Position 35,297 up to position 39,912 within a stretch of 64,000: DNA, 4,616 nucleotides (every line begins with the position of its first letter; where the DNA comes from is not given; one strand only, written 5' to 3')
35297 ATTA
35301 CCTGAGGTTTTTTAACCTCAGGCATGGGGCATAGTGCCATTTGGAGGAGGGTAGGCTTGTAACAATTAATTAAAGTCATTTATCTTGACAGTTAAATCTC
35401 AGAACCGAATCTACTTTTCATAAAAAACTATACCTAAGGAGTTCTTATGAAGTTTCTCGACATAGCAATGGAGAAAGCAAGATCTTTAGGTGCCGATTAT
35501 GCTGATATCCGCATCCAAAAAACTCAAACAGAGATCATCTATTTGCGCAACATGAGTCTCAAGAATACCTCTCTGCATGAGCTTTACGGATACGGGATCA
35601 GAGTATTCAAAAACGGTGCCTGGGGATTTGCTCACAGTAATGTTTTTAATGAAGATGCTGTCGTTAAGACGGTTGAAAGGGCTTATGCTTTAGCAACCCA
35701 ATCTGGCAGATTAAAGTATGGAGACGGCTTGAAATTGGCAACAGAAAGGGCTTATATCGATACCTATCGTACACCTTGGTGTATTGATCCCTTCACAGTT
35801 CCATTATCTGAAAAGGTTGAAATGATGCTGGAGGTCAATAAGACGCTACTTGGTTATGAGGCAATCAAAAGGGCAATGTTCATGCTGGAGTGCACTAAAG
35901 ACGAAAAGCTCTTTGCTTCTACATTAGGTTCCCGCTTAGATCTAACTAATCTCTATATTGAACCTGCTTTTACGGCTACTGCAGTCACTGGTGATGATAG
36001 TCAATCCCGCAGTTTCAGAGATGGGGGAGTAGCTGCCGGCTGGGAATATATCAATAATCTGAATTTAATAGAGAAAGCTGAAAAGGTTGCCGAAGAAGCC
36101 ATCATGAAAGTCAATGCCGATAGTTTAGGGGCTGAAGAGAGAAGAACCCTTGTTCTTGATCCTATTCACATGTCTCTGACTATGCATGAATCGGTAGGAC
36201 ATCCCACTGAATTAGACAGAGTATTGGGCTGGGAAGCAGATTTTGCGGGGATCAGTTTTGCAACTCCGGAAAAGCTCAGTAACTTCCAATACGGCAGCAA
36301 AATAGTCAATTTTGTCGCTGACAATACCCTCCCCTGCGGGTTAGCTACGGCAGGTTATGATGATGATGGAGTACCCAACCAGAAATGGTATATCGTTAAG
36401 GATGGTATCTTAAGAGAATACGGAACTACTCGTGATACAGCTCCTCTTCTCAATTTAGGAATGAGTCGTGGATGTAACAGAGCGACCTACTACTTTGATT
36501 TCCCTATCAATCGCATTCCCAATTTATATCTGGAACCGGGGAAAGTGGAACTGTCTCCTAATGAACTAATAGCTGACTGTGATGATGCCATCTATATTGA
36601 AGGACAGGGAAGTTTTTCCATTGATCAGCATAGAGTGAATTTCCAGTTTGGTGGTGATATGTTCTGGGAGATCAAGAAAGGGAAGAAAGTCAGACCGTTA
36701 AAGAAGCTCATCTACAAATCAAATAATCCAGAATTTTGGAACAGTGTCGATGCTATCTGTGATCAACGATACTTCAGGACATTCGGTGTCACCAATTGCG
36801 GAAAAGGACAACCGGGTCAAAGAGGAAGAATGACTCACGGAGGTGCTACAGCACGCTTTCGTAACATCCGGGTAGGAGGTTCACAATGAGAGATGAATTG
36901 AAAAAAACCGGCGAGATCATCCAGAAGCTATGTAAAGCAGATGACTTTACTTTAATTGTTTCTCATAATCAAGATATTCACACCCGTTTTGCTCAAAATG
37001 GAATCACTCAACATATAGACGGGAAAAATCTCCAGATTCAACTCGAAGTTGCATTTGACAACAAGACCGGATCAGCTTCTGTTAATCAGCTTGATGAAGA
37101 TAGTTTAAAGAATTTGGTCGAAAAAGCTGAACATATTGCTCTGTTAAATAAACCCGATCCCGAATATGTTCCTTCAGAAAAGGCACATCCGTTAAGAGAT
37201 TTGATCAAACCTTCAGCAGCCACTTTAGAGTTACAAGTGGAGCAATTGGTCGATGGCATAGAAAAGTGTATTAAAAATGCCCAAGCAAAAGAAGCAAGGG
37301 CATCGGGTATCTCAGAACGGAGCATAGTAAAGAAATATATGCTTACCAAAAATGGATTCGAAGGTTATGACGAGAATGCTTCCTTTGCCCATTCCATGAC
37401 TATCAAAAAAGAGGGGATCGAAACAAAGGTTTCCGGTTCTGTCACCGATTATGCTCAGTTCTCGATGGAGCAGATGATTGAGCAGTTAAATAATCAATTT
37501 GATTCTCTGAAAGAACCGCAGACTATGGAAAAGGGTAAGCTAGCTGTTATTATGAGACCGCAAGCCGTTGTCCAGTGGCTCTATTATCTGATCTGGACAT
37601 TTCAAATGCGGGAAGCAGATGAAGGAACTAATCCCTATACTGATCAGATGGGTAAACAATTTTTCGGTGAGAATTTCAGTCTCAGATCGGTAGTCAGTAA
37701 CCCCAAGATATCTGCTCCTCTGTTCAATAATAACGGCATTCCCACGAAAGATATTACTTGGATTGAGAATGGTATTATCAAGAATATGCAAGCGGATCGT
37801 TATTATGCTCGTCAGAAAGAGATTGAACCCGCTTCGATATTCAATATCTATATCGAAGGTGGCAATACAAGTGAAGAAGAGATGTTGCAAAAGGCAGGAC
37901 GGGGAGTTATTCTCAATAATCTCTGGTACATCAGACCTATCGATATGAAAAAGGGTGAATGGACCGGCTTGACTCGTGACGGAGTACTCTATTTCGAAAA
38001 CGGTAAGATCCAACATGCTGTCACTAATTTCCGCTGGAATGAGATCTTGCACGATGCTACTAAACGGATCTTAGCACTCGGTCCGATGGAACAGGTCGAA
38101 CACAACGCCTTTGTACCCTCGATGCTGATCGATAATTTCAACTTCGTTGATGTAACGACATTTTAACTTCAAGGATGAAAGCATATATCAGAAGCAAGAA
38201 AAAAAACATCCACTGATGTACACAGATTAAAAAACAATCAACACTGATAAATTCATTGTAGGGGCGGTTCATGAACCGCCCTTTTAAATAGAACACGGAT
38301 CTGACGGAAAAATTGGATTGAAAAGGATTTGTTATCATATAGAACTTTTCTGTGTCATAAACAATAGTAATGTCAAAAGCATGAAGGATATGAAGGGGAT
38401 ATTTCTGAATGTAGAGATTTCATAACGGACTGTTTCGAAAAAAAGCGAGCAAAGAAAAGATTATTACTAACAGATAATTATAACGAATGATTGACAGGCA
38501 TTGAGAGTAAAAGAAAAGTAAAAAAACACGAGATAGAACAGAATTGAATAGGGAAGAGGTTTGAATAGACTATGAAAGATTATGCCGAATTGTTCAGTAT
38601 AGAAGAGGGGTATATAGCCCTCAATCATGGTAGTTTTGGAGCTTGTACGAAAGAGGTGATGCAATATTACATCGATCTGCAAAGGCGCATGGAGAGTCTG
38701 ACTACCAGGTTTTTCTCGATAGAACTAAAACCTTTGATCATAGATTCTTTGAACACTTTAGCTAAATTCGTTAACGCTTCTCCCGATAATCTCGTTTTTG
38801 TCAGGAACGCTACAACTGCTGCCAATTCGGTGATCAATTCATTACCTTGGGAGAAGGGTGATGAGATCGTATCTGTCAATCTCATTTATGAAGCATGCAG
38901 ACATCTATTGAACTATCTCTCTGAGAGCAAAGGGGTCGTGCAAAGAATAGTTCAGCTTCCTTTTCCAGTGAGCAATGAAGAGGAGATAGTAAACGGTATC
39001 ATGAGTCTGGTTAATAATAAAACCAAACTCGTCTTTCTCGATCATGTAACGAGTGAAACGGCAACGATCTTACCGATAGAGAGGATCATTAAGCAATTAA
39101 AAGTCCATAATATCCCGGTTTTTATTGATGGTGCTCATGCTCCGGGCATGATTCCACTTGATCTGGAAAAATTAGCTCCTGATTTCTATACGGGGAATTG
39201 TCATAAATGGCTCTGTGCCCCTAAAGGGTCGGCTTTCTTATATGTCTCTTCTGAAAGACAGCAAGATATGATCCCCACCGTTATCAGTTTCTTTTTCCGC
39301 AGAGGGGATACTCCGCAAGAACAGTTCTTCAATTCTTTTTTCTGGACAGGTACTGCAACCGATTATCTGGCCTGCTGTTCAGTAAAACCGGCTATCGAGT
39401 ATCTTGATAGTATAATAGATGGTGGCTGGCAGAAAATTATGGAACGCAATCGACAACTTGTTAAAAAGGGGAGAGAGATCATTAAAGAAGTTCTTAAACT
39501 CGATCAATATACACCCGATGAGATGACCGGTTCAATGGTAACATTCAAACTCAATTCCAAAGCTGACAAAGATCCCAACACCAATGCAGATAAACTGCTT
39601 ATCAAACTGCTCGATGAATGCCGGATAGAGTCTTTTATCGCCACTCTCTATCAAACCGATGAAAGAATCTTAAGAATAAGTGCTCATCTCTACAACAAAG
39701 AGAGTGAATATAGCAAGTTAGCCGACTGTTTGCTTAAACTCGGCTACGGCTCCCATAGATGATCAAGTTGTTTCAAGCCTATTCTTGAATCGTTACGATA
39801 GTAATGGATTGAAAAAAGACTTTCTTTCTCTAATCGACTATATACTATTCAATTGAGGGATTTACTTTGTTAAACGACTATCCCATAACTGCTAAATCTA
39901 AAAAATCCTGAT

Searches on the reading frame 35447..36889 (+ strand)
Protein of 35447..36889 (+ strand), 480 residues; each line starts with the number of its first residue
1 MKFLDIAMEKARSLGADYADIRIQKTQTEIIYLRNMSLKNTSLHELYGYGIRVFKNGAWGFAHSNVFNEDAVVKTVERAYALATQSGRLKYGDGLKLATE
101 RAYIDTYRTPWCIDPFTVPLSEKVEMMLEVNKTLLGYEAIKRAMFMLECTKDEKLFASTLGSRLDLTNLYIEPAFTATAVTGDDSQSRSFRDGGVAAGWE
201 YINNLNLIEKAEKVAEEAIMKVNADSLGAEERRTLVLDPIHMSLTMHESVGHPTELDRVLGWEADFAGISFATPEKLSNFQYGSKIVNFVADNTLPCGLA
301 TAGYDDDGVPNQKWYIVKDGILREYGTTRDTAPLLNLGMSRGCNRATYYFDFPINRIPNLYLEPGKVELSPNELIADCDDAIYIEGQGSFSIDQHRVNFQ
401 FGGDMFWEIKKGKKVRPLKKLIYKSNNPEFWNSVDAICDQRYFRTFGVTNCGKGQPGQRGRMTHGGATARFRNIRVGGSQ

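Call 49: search_protein_families(library=pfam, proteins=[window:35447-36889:+], max_evalue=0.00001)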
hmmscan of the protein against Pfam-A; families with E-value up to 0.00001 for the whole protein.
window:35447-36889:+ (480 aa): 3 families
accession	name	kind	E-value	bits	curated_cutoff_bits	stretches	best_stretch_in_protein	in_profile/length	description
PF19289.4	PmbA_TldD_3rd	-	5.1e-27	94.9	22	1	233-478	4-220/220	PmbA/TldA metallopeptidase C-terminal domain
PF01523.21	PmbA_TldD_1st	-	6.8e-16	58.6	20.9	1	19-83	1-65/65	PmbA/TldA metallopeptidase domain 1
PF19290.4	PmbA_TldD_2nd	-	8.5e-06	26.6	20.9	0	114-220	2-107/109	PmbA/TldA metallopeptidase central domain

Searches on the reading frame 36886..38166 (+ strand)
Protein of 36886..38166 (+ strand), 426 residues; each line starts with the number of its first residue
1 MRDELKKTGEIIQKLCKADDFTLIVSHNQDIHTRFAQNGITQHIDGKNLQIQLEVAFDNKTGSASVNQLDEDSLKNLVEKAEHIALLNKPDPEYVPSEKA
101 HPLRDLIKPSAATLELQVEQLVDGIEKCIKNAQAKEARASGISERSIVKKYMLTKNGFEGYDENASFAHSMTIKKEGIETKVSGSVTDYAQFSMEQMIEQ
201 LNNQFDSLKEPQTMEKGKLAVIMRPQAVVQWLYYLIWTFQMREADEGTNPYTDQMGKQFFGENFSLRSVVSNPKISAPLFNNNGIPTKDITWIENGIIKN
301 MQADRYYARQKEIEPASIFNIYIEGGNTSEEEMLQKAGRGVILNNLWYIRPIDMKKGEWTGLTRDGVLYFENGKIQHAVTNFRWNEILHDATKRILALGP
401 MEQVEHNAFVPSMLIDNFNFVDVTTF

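Call 19: search_protein_families(library=pfam, proteins=[window:36886-38166:+])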
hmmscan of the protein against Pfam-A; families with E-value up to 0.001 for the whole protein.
window:36886-38166:+ (426 aa): 2 families
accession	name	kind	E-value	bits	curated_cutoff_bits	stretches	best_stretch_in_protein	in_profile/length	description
PF19289.4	PmbA_TldD_3rd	-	1.1e-33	116.8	22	1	217-420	2-218/220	PmbA/TldA metallopeptidase C-terminal domain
PF01523.21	PmbA_TldD_1st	-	1.3e-06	28.8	20.9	1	24-85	4-65/65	PmbA/TldA metallopeptidase domain 1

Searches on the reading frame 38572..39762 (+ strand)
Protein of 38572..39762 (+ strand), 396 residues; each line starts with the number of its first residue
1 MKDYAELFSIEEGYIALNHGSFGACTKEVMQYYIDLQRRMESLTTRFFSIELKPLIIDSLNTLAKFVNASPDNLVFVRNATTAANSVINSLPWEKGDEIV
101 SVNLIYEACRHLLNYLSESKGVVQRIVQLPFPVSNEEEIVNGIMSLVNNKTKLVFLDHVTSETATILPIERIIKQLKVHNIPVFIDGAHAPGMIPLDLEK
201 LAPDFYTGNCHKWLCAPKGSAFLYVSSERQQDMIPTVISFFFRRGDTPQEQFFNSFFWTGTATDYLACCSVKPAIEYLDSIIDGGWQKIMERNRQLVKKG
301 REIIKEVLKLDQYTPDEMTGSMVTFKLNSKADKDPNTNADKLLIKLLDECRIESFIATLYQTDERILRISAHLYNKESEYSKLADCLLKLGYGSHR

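Call 19: search_protein_families(library=pfam, proteins=[window:38572-39762:+])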
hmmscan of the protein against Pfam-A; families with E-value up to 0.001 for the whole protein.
window:38572-39762:+ (396 aa): 3 families
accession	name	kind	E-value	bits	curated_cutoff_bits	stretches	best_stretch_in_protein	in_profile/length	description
PF00266.25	Aminotran_5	-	8e-33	114.3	21.5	1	28-379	18-367/371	Aminotransferase class-V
PF01053.26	Cys_Met_Meta_PP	-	1.9e-10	40.3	27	1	81-194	76-181/381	Cys/Met metabolism PLP-dependent enzyme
PF00155.27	Aminotran_1_2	-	1.1e-05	25.2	19.7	1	60-194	48-193/361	Aminotransferase class I and II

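Call 30: find_encoding_contigs(protein=window:38572-39762:+, flank=10000, max_places=10)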
Protein window:38572-39762:+ (396 aa): no gene with exactly this product is on record in the collection.
